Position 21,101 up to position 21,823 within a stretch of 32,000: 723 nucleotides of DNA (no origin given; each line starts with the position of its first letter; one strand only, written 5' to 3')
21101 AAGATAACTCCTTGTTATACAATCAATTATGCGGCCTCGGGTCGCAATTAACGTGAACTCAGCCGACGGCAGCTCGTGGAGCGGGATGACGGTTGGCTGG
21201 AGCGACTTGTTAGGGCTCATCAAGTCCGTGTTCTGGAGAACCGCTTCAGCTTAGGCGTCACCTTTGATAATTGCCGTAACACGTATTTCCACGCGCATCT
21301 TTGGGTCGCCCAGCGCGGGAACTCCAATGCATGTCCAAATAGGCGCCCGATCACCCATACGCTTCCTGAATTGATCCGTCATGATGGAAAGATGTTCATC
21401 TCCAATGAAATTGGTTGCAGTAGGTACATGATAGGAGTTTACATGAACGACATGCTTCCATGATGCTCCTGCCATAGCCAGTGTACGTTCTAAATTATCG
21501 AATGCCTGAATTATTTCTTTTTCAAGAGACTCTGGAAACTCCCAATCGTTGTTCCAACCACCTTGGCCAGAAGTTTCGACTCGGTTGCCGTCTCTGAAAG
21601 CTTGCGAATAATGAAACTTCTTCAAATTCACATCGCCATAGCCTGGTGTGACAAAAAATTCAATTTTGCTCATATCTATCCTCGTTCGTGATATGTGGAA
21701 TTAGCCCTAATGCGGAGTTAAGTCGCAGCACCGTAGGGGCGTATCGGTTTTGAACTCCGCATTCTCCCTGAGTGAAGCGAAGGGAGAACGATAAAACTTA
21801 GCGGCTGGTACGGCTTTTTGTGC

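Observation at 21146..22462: Integrase-less array of three attC sites (CALIN-like) carrying RidA and DUF4160/DUF2442 cassettes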

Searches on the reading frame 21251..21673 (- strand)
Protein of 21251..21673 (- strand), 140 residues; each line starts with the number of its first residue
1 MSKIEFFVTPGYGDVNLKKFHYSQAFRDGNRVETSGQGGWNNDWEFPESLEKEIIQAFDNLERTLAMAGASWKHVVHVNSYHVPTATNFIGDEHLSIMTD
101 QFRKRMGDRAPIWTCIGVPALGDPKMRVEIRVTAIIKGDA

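Call 6: search_protein_families(library=pfam, proteins=[window:21251-21673:-], max_evalue=0.01)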
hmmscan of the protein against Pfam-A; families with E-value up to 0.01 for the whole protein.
window:21251-21673:- (140 aa): 1 family
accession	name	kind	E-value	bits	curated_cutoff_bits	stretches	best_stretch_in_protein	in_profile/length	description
PF01042.26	Ribonuc_L-PSP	-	1.4e-21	77.1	27.3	1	21-135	10-120/121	Endoribonuclease L-PSP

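Call 8: find_encoding_contigs(protein=window:21251-21673:-, flank=10000, max_places=10)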
Protein window:21251-21673:- (140 aa): 23 contigs read that carry it; 10 places shown.
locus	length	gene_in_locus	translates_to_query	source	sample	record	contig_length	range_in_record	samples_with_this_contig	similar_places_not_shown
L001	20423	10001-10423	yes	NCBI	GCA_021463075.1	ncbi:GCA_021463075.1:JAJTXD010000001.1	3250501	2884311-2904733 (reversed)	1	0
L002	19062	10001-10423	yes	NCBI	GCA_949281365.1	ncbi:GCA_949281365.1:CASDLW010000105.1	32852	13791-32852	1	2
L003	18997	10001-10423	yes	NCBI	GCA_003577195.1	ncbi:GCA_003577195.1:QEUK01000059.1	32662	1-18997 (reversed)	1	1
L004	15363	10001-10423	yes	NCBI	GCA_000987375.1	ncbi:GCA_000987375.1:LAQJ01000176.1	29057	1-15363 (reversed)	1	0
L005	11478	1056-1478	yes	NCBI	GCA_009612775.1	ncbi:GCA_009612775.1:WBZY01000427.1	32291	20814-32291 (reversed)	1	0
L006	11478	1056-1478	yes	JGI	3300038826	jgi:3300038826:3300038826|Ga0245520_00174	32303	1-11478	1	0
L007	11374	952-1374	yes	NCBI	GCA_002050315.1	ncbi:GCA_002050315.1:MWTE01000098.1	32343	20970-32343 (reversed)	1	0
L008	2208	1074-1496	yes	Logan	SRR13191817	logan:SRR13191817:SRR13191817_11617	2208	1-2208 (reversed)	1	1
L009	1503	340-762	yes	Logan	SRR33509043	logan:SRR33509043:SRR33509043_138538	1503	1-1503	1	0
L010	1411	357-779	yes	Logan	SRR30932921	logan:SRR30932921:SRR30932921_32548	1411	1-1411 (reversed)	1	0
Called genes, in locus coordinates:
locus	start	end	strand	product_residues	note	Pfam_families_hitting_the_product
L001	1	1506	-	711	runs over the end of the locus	PF11897:DUF3417, PF00343:Phosphorylase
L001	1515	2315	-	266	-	PF18306:LDcluster4, PF03641:Lysine_decarbox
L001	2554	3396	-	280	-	PF00231:ATP-synt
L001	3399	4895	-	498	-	PF00006:ATP-synt_ab, PF00306:ATP-synt_ab_C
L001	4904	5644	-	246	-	PF00430:ATP-synt_B, PF00213:OSCP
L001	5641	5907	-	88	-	PF00137:ATP-synt_C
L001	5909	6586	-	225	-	PF00119:ATP-synt_A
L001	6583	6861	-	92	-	PF09527:ATPase_gene1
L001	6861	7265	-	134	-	PF02823:ATP-synt_DE_N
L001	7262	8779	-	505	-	PF02874:ATP-synt_ab_N, PF00006:ATP-synt_ab, PF06745:ATPase (weak), PF22919:ATP-synt_VA_C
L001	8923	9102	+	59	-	-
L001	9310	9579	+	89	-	PF13711:DUF4160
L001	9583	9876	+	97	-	PF10387:DUF2442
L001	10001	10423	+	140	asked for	PF01042:Ribonuc_L-PSP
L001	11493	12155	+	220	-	PF00702:Hydrolase, PF12710:HAD (weak), PF13419:HAD_2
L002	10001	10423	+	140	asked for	PF01042:Ribonuc_L-PSP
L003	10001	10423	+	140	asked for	PF01042:Ribonuc_L-PSP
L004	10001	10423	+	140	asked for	PF01042:Ribonuc_L-PSP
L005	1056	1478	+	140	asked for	PF01042:Ribonuc_L-PSP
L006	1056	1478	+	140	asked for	PF01042:Ribonuc_L-PSP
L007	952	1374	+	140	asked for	PF01042:Ribonuc_L-PSP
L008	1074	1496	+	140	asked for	PF01042:Ribonuc_L-PSP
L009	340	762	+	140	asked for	PF01042:Ribonuc_L-PSP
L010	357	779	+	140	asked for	PF01042:Ribonuc_L-PSP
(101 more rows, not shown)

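Call 57: find_homologous_proteins(query=window:21251-21673:-, max_evalue=1e-20)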
Query window:21251-21673:- (140 aa): 1886 proteins with E <= 1e-20 among 2053 candidates; the best 120 are listed.
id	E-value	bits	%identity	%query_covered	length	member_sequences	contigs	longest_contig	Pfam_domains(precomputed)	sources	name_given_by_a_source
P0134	6.3e-92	323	100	100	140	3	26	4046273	PF01042.27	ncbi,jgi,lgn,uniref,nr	ncbi:MAG: hypothetical protein DCC43_08715 [Candidatus Brocadia sp.]|jgi:enamine deaminase RidA (Yjg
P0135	9.0e-78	277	85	100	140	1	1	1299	PF01042.27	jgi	jgi:enamine deaminase RidA (YjgF/YER057c/UK114 family)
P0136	5.6e-76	271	84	100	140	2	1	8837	PF01042.27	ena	-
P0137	8.6e-75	267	82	100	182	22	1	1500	PF01042.27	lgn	-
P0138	2.0e-74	266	80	98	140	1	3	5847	PF01042.27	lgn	-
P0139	2.4e-72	259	81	100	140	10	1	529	PF01042.27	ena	-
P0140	1.2e-71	257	78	97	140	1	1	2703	PF01042.27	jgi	jgi:enamine deaminase RidA (YjgF/YER057c/UK114 family)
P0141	2.0e-71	256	78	99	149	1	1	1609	PF01042.27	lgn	-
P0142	6.7e-71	254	78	100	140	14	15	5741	PF01042.27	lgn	-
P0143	1.6e-70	253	74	99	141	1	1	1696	PF01042.27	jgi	jgi:enamine deaminase RidA (YjgF/YER057c/UK114 family)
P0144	3.0e-69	249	73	99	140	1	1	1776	PF01042.27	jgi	jgi:enamine deaminase RidA (YjgF/YER057c/UK114 family)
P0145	1.6e-68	247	75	97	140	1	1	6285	PF01042.27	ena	-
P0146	1.7e-68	247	79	98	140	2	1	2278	PF01042.27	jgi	-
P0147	2.7e-68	246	74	97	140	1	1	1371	PF01042.27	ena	-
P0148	4.7e-68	245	76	98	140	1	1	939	PF01042.27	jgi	jgi:enamine deaminase RidA (YjgF/YER057c/UK114 family)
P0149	8.0e-68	245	74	97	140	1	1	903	PF01042.27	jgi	jgi:enamine deaminase RidA (YjgF/YER057c/UK114 family)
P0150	9.3e-68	244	75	99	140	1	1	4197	PF01042.27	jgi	jgi:enamine deaminase RidA (YjgF/YER057c/UK114 family)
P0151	3.5e-67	242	75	100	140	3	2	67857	PF01042.27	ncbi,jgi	jgi:enamine deaminase RidA (YjgF/YER057c/UK114 family)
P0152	5.8e-66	238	69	99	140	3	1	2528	PF01042.27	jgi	jgi:enamine deaminase RidA (YjgF/YER057c/UK114 family)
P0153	9.2e-66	238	74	100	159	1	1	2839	PF01042.27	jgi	jgi:enamine deaminase RidA (YjgF/YER057c/UK114 family)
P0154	1.0e-65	238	68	99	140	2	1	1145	PF01042.27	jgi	jgi:enamine deaminase RidA (YjgF/YER057c/UK114 family)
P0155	1.6e-65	237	75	97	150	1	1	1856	PF01042.27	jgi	jgi:enamine deaminase RidA (YjgF/YER057c/UK114 family)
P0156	1.8e-65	237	73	100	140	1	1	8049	PF01042.27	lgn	-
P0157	1.9e-65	237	74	100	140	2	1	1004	PF01042.27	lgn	-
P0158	3.6e-65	236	76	97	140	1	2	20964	PF01042.27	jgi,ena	jgi:enamine deaminase RidA (YjgF/YER057c/UK114 family)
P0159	1.9e-64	234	74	97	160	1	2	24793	PF01042.27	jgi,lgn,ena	jgi:enamine deaminase RidA (YjgF/YER057c/UK114 family)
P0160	1.4e-61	224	71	99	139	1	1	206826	PF01042.27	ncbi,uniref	ncbi:Rid family hydrolase [Nonomuraea longicatena]|uniref:RidA family protein n=1 Tax=Nonomuraea lon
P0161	2.0e-60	221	68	99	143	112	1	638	PF01042.27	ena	-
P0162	2.6e-60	220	71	97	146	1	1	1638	PF01042.27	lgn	-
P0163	3.8e-60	220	68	99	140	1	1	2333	PF01042.27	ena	-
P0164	4.1e-60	220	70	97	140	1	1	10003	PF01042.27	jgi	jgi:enamine deaminase RidA (YjgF/YER057c/UK114 family)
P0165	4.5e-60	219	70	97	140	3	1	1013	PF01042.27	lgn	-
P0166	6.2e-60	219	69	97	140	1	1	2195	PF01042.27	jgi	jgi:enamine deaminase RidA (YjgF/YER057c/UK114 family)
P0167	8.3e-60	219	69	100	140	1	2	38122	PF01042.27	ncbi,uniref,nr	ncbi:Rid family hydrolase [Streptomyces sporangiiformans]|uniref:RidA family protein n=1 Tax=Strepto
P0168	9.0e-60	218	69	100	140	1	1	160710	PF01042.27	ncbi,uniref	ncbi:Rid family hydrolase [Streptomyces sp. NPDC094034]|uniref:Rid family hydrolase n=1 Tax=Streptom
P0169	1.1e-59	218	72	96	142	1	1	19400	PF01042.27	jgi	jgi:enamine deaminase RidA (YjgF/YER057c/UK114 family)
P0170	1.2e-59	218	69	98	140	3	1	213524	PF01042.27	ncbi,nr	ncbi:hypothetical protein ALI22I_15865 [Saccharothrix sp. ALI-22-I]|nr:hypothetical protein ALI22I_1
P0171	1.6e-59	218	68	97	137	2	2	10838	PF01042.27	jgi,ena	-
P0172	1.7e-59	218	69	99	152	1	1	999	PF01042.27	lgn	-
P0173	2.1e-59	217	68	99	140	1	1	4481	PF01042.27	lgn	-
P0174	2.1e-59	217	69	97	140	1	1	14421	PF01042.27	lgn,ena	-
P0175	2.3e-59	217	69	97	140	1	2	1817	PF01042.27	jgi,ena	jgi:enamine deaminase RidA (YjgF/YER057c/UK114 family)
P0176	2.5e-59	217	69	100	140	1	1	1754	PF01042.27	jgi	jgi:enamine deaminase RidA (YjgF/YER057c/UK114 family)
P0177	2.6e-59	217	69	97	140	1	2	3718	PF01042.27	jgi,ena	jgi:enamine deaminase RidA (YjgF/YER057c/UK114 family)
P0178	3.1e-59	217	69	97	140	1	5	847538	PF01042.27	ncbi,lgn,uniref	ncbi:Rid family hydrolase [Streptosporangium sandarakinum]|uniref:Rid family hydrolase n=1 Tax=Strep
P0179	3.6e-59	216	68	99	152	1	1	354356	PF01042.27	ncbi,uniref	ncbi:RidA family protein [Streptosporangium oxazolinicum]|uniref:RidA family protein n=1 Tax=Strepto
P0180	5.8e-59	216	68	99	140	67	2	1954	PF01042.27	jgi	jgi:enamine deaminase RidA (YjgF/YER057c/UK114 family)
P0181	6.4e-59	216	68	97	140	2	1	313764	PF01042.27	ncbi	ncbi:Rid family hydrolase [Nonomuraea sp. NPDC003707]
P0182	6.6e-59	216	69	97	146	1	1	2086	PF01042.27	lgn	-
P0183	7.9e-59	215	69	97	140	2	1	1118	PF01042.27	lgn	-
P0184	1.2e-58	215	68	97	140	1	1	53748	PF01042.27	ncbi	ncbi:Rid family hydrolase [Streptosporangium sandarakinum]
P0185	1.2e-58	215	68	97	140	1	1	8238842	PF01042.27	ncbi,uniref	ncbi:Rid family hydrolase [Streptosporangium sandarakinum]|uniref:Rid family hydrolase n=1 Tax=Strep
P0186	1.3e-58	215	68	97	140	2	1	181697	PF01042.27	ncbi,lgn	ncbi:Rid family hydrolase [Micromonospora sp. NPDC004704]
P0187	1.3e-58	215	69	97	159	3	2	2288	PF01042.27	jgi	jgi:enamine deaminase RidA (YjgF/YER057c/UK114 family)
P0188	1.3e-58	215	68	97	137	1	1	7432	PF01042.27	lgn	-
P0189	1.7e-58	214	66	99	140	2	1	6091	PF01042.27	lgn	-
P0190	2.0e-58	214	68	99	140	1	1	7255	PF01042.27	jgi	jgi:enamine deaminase RidA (YjgF/YER057c/UK114 family)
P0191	2.1e-58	214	71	96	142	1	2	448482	PF01042.27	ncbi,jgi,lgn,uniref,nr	ncbi:RidA family protein [Mycobacterium sp. URHB0044]|jgi:enamine deaminase RidA (YjgF/YER057c/UK114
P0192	2.4e-58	214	68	97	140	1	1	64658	PF01042.27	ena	-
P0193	2.5e-58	214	68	97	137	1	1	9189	PF01042.27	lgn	-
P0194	2.5e-58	214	68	98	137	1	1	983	PF01042.27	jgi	jgi:enamine deaminase RidA (YjgF/YER057c/UK114 family)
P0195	2.7e-58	214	66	100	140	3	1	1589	PF01042.27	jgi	jgi:enamine deaminase RidA (YjgF/YER057c/UK114 family)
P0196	2.9e-58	213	67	97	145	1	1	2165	PF01042.27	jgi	jgi:enamine deaminase RidA (YjgF/YER057c/UK114 family)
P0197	3.0e-58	213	68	97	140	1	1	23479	PF01042.27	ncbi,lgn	ncbi:Rid family hydrolase [Streptosporangium sandarakinum]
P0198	3.2e-58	213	69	97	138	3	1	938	PF01042.27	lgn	-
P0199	3.2e-58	213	68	97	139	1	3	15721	PF01042.27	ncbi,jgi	jgi:enamine deaminase RidA (YjgF/YER057c/UK114 family)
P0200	3.3e-58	213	69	97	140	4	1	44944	PF01042.27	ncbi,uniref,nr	ncbi:Rid family hydrolase [Rhodococcus sp. CH91]|uniref:Rid family hydrolase n=1 Tax=Rhodococcus sp.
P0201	4.5e-58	213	69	99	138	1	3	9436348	PF01042.27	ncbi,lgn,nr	ncbi:Rid family hydrolase [Nocardia brasiliensis]|nr:Rid family hydrolase [Nocardia brasiliensis] OC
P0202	5.3e-58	213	68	99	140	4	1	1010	PF01042.27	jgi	jgi:enamine deaminase RidA (YjgF/YER057c/UK114 family)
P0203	6.5e-58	212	68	97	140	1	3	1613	PF01042.27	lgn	-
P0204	7.3e-58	212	67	99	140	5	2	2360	PF01042.27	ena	-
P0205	7.3e-58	212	68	97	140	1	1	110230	PF01042.27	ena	-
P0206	7.8e-58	212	69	97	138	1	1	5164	PF01042.27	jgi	jgi:enamine deaminase RidA (YjgF/YER057c/UK114 family)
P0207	8.8e-58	212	68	97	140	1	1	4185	PF01042.27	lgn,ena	-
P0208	8.8e-58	212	68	96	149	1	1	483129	PF01042.27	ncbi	ncbi:Rid family hydrolase [Streptomyces sp. PmtG]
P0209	8.8e-58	212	67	97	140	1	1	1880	PF01042.27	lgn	-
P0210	8.9e-58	212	68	97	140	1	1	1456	PF01042.27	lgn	-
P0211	9.9e-58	212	65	99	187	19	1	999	PF01042.27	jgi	jgi:enamine deaminase RidA (YjgF/YER057c/UK114 family)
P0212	1.0e-57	212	67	99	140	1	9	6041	PF01042.27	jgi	jgi:enamine deaminase RidA (YjgF/YER057c/UK114 family)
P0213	1.2e-57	212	65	97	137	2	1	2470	PF01042.27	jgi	jgi:enamine deaminase RidA (YjgF/YER057c/UK114 family)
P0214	1.2e-57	211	66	97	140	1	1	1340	PF01042.27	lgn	-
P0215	1.3e-57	211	69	94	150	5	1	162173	PF01042.27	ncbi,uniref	ncbi:Rid family hydrolase [Streptomyces sp. NPDC102462]|uniref:Rid family hydrolase n=1 Tax=Streptom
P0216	1.3e-57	211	69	96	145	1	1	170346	PF01042.27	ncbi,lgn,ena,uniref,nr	ncbi:RidA family protein [Streptomyces millisiae]|uniref:RidA family protein n=1 Tax=Streptomyces mi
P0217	1.3e-57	211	69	96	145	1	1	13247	PF01042.27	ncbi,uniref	ncbi:RidA family protein [Streptomyces sp. NPDC127098]|uniref:RidA family protein n=1 Tax=Streptomyc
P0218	1.4e-57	211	68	99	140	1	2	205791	PF01042.27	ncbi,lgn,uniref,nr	ncbi:Rid family hydrolase [Streptomyces flavofungini]|uniref:Uncharacterized protein n=1 Tax=Strepto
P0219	1.5e-57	211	65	97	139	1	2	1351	PF01042.27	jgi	jgi:enamine deaminase RidA (YjgF/YER057c/UK114 family)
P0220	1.8e-57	211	65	99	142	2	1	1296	PF01042.27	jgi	jgi:enamine deaminase RidA (YjgF/YER057c/UK114 family)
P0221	2.0e-57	211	66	97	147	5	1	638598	PF01042.27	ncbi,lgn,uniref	ncbi:Rid family hydrolase [Streptomyces milbemycinicus]|uniref:Rid family hydrolase n=1 Tax=Streptom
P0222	2.0e-57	211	65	97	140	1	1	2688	PF01042.27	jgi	jgi:enamine deaminase RidA (YjgF/YER057c/UK114 family)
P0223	2.1e-57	211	65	100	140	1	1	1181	PF01042.27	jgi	jgi:enamine deaminase RidA (YjgF/YER057c/UK114 family)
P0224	2.1e-57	211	68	99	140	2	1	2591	PF01042.27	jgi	jgi:enamine deaminase RidA (YjgF/YER057c/UK114 family)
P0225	2.2e-57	211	68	97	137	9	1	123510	PF01042.27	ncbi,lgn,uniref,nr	ncbi:RidA family protein [Saccharopolyspora elongata]|uniref:Uncharacterized protein n=1 Tax=Sacchar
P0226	2.7e-57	210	69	97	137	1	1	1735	PF01042.27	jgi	jgi:enamine deaminase RidA (YjgF/YER057c/UK114 family)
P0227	3.1e-57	210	68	96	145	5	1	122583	PF01042.27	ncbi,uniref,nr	ncbi:Rid family hydrolase [Streptomyces acidicola]|uniref:Uncharacterized protein n=1 Tax=Streptomyc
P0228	3.4e-57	210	65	99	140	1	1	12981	PF01042.27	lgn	-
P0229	3.6e-57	210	67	99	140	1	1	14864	PF01042.27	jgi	jgi:enamine deaminase RidA (YjgF/YER057c/UK114 family)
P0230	4.6e-57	210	67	99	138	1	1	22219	PF01042.27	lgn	-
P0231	5.1e-57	209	68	96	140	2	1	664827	PF01042.27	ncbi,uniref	ncbi:Rid family hydrolase [Streptomyces sp. NPDC053750]|uniref:Rid family hydrolase n=1 Tax=Streptom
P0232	5.2e-57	209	66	99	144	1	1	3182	PF01042.27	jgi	jgi:enamine deaminase RidA (YjgF/YER057c/UK114 family)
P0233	5.3e-57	209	67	97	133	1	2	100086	PF01042.27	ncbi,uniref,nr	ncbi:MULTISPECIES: Rid family hydrolase [unclassified Pseudofrankia]|uniref:Rid family hydrolase n=1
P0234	5.3e-57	209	65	99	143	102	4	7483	PF01042.27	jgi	jgi:enamine deaminase RidA (YjgF/YER057c/UK114 family)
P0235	6.0e-57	209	67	99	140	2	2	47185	PF01042.27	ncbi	ncbi:Rid family hydrolase [Streptomyces sp. NPDC055036]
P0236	6.5e-57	209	67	97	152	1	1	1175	PF01042.27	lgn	-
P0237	7.0e-57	209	67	96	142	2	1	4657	PF01042.27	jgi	jgi:enamine deaminase RidA (YjgF/YER057c/UK114 family)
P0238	7.1e-57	209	70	94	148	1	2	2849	PF01042.27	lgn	-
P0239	7.5e-57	209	65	99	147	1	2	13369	PF01042.27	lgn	-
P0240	7.7e-57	209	70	94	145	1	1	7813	PF01042.27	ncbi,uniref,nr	ncbi:hypothetical protein GKQ77_22675 [Streptomyces sp. BG9H]|uniref:Uncharacterized protein n=1 Tax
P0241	8.2e-57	209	65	97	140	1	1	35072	PF01042.27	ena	-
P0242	8.8e-57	209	66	98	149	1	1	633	PF01042.27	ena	-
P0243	9.4e-57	209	65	97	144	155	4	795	PF01042.27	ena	-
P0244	9.5e-57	209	66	97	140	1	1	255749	PF01042.27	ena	-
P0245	9.5e-57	209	67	97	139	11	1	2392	PF01042.27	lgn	-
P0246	1.1e-56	208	67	94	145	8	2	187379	PF01042.27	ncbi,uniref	ncbi:RidA family protein [Streptomyces shenzhenensis]|uniref:RidA family protein n=1 Tax=Streptomyce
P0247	1.1e-56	208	69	94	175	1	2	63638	PF01042.27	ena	-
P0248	1.2e-56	208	67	97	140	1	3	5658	PF01042.27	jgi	-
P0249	1.2e-56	208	68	97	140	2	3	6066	PF01042.27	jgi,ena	-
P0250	1.3e-56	208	70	97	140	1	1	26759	PF01042.27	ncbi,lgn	ncbi:Rid family hydrolase [Micromonospora chokoriensis]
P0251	1.3e-56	208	69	94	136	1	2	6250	PF01042.27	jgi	jgi:enamine deaminase RidA (YjgF/YER057c/UK114 family)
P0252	1.4e-56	208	69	96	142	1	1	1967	PF01042.27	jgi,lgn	jgi:enamine deaminase RidA (YjgF/YER057c/UK114 family)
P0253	1.5e-56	208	65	97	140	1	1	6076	PF01042.27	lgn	-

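Call 58: find_encoding_contigs(protein=P0136, flank=5000, max_places=1)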
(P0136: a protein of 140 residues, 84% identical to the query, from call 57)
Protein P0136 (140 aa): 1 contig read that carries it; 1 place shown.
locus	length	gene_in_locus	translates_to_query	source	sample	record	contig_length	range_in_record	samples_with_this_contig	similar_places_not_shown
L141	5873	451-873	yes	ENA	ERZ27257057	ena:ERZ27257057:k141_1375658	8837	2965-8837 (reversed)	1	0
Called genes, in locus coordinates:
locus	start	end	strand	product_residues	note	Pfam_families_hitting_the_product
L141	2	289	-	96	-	?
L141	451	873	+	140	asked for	PF01042:Ribonuc_L-PSP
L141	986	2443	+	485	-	PF13091:PLDc_2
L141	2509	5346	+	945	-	PF00690:Cation_ATPase_N, PF00122:E1-E2_ATPase, PF00702:Hydrolase, PF13246:Cation_ATPase, PF08282:Hydrolase_3 (faint), PF00689:Cation_ATPase_C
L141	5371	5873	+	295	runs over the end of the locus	PF00582:Usp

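Call 59: find_encoding_contigs(protein=P0142, flank=5000, max_places=2)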
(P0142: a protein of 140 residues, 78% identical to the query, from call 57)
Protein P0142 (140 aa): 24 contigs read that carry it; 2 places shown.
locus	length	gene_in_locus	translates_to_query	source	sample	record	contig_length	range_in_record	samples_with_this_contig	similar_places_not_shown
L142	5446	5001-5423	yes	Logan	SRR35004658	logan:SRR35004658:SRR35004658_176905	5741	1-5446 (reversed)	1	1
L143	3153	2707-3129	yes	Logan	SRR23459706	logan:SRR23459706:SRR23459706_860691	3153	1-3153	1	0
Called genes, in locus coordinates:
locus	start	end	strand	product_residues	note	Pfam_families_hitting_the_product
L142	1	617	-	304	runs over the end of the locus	?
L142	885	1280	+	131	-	PF11149:DUF2924, PF18755:RAMA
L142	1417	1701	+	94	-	-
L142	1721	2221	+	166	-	-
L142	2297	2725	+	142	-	-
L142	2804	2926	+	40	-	-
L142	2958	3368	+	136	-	PF04365:BrnT_toxin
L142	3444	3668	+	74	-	PF09720:Unstab_antitox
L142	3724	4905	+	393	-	PF00775:Dioxygenase_C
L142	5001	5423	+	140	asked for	PF01042:Ribonuc_L-PSP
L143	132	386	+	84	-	-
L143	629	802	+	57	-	-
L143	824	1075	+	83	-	-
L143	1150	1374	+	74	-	PF09720:Unstab_antitox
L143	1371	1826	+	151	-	-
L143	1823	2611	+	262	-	PF00775:Dioxygenase_C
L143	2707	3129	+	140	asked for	PF01042:Ribonuc_L-PSP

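Call 60: find_encoding_contigs(protein=P0151, flank=5000, max_places=1)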
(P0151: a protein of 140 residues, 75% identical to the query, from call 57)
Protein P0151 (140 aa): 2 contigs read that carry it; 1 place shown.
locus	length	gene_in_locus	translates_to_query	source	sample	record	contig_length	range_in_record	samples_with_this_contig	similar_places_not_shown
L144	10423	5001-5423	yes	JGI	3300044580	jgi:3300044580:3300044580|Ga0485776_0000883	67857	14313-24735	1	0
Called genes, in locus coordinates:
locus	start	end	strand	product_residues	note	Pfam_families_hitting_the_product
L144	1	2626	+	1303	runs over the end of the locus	PF07691:PA14, PF18582:HZS_alpha, PF03781:FGE-sulfatase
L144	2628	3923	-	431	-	PF13173:AAA_14, PF13635:DUF4143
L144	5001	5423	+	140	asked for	PF01042:Ribonuc_L-PSP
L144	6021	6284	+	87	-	-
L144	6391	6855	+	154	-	-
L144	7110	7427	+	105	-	PF14076:DUF4258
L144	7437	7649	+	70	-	-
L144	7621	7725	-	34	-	-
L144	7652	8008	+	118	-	-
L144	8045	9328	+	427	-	PF12740:PETase (weak), PF01738:DLH (faint), PF02129:Peptidase_S15, PF00326:Peptidase_S9 (faint)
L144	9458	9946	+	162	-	PF13302:Acetyltransf_3, PF13420:Acetyltransf_4, PF00583:Acetyltransf_1, PF13508:Acetyltransf_7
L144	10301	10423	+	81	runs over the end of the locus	-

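Call 68: search_protein_families(library=ncbifam, proteins=[window:21251-21673:-], max_evalue=0.00001)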
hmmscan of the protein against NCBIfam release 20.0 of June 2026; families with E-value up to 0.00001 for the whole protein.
window:21251-21673:- (140 aa): 1 family
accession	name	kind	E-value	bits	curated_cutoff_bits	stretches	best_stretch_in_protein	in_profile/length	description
TIGR00004.1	TIGR00004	subfamily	1.6e-06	28.3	106.25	1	22-134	16-123/125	Rid family detoxifying hydrolase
